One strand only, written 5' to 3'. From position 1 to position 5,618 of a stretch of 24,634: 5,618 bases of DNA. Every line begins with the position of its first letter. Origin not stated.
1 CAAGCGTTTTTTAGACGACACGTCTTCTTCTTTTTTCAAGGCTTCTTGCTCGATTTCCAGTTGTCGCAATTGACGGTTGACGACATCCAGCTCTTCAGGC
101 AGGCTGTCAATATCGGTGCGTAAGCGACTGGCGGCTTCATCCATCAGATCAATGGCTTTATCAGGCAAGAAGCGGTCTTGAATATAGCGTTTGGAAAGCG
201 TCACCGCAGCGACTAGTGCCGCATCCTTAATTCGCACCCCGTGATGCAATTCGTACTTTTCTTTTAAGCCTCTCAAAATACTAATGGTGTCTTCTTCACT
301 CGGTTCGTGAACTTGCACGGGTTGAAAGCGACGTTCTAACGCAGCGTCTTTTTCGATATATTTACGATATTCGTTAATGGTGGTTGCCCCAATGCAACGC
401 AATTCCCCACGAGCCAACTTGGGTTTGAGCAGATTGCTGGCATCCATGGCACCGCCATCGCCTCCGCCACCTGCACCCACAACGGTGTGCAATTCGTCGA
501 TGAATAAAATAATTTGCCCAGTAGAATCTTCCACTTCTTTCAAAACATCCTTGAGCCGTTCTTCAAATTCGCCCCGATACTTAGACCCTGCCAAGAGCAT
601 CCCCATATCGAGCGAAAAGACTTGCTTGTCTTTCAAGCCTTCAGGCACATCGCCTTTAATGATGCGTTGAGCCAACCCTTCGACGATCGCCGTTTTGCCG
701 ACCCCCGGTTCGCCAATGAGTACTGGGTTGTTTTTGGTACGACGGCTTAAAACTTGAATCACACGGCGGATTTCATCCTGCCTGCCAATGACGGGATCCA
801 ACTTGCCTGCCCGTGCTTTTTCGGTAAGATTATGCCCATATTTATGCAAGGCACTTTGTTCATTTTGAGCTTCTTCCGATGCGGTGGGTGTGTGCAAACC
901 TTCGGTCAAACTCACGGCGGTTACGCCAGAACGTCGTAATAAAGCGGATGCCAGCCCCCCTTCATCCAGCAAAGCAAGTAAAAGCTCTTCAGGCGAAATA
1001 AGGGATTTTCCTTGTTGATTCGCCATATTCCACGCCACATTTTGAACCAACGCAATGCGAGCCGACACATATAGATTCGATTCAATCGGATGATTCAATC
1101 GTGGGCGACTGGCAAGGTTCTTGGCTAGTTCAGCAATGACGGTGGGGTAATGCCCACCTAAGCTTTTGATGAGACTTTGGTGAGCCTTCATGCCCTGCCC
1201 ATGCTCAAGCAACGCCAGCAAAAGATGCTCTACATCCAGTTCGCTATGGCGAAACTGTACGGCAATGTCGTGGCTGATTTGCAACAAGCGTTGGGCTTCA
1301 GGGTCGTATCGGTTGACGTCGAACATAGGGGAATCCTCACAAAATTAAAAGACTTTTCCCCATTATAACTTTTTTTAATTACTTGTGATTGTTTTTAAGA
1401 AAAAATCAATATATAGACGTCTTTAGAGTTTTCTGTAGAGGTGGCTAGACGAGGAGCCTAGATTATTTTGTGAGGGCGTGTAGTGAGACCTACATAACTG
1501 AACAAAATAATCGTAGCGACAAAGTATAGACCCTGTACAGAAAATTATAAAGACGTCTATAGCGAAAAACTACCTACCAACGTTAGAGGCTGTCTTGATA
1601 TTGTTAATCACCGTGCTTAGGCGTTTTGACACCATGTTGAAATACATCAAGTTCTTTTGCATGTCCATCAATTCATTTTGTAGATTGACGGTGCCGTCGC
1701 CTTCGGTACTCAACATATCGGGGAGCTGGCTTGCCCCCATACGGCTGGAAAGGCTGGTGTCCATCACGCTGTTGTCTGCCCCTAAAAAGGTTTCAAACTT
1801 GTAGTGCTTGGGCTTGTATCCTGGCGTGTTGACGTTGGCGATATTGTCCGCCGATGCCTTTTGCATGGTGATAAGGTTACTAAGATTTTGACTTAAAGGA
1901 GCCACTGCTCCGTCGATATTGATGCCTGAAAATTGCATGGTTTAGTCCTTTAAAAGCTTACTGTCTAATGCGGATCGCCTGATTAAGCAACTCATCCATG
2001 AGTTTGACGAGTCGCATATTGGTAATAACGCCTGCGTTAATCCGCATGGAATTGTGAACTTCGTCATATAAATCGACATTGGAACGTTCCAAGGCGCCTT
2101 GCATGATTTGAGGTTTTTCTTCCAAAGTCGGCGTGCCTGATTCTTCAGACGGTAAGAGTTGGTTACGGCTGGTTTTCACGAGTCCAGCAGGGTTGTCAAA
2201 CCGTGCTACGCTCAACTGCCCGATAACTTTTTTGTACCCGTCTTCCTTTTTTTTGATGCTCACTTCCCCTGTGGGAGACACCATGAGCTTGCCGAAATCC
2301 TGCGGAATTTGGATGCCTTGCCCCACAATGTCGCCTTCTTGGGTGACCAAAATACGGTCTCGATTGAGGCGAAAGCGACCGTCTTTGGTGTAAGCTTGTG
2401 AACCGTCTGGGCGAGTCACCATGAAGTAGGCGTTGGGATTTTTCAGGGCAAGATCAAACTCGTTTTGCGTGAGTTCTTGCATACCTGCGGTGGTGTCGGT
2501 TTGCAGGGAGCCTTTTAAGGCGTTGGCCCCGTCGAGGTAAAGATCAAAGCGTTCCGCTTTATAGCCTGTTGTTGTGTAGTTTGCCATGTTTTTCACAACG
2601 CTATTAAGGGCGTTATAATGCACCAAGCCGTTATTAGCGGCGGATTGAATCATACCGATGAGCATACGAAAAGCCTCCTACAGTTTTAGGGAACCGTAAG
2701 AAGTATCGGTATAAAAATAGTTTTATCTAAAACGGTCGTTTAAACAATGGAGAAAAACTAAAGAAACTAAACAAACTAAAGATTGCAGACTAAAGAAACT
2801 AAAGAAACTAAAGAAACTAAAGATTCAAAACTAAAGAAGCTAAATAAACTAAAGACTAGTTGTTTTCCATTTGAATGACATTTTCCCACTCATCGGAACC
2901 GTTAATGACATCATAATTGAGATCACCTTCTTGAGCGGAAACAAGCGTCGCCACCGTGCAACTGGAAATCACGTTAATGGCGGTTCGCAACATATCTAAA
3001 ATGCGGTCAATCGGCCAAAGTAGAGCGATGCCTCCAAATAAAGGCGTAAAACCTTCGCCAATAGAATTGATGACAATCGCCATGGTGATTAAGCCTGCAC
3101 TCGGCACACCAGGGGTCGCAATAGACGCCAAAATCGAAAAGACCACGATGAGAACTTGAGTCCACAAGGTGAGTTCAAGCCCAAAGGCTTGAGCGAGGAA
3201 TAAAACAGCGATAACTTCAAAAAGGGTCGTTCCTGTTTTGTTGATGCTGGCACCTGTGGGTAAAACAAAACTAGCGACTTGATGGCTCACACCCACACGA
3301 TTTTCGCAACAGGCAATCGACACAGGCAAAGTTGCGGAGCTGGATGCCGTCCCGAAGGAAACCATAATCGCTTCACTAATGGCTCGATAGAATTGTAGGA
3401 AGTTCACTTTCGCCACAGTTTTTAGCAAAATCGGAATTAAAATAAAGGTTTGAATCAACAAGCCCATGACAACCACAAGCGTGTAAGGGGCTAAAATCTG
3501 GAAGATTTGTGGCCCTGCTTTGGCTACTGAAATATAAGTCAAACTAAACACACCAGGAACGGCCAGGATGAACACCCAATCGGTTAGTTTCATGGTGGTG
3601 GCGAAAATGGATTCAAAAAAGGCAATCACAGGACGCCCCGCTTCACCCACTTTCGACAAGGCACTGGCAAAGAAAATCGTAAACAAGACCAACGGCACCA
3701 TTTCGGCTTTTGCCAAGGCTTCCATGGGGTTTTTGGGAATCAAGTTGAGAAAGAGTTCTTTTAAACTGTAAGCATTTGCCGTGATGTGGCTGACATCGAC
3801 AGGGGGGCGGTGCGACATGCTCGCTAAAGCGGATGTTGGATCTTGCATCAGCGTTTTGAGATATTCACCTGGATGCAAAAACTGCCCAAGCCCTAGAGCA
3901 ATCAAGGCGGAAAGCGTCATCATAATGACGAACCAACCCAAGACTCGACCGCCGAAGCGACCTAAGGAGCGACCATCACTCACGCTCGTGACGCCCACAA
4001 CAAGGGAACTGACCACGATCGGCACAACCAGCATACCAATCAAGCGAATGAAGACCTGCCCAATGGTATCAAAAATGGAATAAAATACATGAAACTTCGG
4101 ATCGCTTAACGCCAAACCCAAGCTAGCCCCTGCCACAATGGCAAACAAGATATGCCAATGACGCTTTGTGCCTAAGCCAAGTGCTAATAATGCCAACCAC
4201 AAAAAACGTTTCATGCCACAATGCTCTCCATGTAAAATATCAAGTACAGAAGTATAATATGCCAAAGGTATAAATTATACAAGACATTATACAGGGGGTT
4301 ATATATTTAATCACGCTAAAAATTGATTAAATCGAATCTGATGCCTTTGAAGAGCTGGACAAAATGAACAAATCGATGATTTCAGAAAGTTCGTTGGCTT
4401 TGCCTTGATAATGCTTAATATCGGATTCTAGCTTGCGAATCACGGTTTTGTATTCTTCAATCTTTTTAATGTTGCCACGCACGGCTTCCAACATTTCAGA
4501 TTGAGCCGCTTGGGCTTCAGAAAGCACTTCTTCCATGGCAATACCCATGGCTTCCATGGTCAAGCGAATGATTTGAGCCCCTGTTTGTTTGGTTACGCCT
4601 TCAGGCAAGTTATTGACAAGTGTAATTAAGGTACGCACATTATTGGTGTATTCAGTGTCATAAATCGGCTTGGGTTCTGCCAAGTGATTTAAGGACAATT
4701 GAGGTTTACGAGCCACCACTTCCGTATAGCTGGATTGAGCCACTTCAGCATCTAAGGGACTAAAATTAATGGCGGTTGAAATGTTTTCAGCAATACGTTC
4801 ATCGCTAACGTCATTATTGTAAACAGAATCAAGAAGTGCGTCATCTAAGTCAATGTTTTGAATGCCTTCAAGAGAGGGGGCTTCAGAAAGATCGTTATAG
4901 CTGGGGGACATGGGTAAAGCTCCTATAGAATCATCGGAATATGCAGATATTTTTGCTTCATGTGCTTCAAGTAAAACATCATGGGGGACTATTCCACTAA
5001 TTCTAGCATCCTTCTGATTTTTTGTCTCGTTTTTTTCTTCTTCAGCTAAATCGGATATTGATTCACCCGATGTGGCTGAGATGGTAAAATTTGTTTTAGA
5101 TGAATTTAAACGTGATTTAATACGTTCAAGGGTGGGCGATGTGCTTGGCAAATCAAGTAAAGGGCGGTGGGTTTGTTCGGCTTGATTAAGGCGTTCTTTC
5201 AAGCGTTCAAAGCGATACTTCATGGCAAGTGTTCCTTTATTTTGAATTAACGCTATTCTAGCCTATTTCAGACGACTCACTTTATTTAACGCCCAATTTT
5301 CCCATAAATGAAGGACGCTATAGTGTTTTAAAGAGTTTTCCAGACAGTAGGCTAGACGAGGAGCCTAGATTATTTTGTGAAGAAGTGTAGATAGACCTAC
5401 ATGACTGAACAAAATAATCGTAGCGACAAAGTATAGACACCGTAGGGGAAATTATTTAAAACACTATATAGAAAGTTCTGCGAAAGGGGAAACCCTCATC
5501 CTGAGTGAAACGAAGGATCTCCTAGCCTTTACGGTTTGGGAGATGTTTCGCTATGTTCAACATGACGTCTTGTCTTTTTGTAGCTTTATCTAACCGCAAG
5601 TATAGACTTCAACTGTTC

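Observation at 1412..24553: Unannotated ~150-bp ERIC-like structured repeat family, 7 copies in 24.6 kb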

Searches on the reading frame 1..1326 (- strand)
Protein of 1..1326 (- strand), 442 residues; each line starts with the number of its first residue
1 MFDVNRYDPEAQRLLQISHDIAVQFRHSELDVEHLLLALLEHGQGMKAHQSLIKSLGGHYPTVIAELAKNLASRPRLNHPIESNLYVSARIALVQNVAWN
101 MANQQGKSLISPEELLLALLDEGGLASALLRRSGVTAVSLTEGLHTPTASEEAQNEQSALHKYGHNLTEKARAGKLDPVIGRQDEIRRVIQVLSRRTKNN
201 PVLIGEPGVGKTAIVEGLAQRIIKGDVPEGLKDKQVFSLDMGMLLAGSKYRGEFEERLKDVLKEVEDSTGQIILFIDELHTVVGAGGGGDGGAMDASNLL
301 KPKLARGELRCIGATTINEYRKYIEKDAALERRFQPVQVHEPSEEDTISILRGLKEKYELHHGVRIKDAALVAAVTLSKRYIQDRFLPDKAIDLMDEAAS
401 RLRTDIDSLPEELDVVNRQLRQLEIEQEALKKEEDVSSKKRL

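Call 11: search_protein_families(library=pfam, proteins=[window:1-1326:-])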
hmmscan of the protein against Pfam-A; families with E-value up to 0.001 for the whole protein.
window:1-1326:- (442 aa): 6 families
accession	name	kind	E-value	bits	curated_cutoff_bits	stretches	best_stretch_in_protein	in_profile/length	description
PF17871.7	AAA_lid_9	-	7.5e-36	122.6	22.8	1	343-441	1-99/104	AAA lid domain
PF02861.25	Clp_N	-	1.3e-14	54.5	20.7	2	102-142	5-46/53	Clp amino terminal domain, pathogenicity island component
PF00004.35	AAA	-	5.2e-14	53.3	21.2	1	202-322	2-113/131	ATPase family associated with various cellular activities (AAA)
PF13191.12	AAA_16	-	2.7e-07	31.7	32.6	1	179-225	2-51/167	AAA ATPase domain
PF01637.24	ATPase_2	-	5.2e-05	23.6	33.2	0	182-221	4-43/225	ATPase domain predominantly from Archaea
PF23569.1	NBD_SMAX1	-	6.9e-05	23.1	27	1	182-280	15-116/212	SMAX1 nucleotide binding domain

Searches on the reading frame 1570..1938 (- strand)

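Call 11: search_protein_families(library=pfam, proteins=[window:1570-1938:-])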
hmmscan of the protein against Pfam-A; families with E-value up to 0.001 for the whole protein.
window:1570-1938:- (122 aa): 1 family
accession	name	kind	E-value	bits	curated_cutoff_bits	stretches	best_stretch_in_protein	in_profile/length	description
PF00460.25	Flg_bb_rod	-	0.00015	22.1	20.7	1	26-42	15-31/31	Flagella basal body rod protein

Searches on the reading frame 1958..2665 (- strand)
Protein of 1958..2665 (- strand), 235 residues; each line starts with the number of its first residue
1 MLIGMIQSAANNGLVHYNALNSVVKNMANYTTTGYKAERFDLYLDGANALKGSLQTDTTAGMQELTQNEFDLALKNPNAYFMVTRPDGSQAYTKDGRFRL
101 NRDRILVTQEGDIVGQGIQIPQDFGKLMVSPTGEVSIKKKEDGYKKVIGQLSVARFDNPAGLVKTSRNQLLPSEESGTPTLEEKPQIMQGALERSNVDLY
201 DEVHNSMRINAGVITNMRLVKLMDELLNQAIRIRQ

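Call 11: search_protein_families(library=pfam, proteins=[window:1958-2665:-])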
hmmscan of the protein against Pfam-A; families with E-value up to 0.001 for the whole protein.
window:1958-2665:- (235 aa): 2 families
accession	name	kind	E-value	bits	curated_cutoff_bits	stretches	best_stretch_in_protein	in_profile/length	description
PF22692.1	LlgE_F_G_D1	-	8.4e-17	61.5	27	1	78-136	5-63/64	Flagellar hook protein FlgE/F/G D1 domain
PF06429.18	Flg_bbr_C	-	1.7e-05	24.7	23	1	188-233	1-46/46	Flagellar basal body rod FlgEFG protein C-terminal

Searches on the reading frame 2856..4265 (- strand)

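Call 11: search_protein_families(library=pfam, proteins=[window:2856-4265:-])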
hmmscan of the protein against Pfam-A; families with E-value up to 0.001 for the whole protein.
window:2856-4265:- (469 aa): 1 family
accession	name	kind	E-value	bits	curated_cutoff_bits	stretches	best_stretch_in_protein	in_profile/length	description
PF00375.23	SDF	-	3.2e-100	336.3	27.9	1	37-443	3-385/387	Sodium:dicarboxylate symporter family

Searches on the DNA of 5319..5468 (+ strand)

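Call 38: search_dna_similar(query=window:5319-5468:+, collection=ecoli_genomes, mode=distant, max_evalue=1, max_rows=5)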
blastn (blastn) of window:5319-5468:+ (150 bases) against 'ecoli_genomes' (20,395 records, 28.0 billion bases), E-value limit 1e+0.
No match.
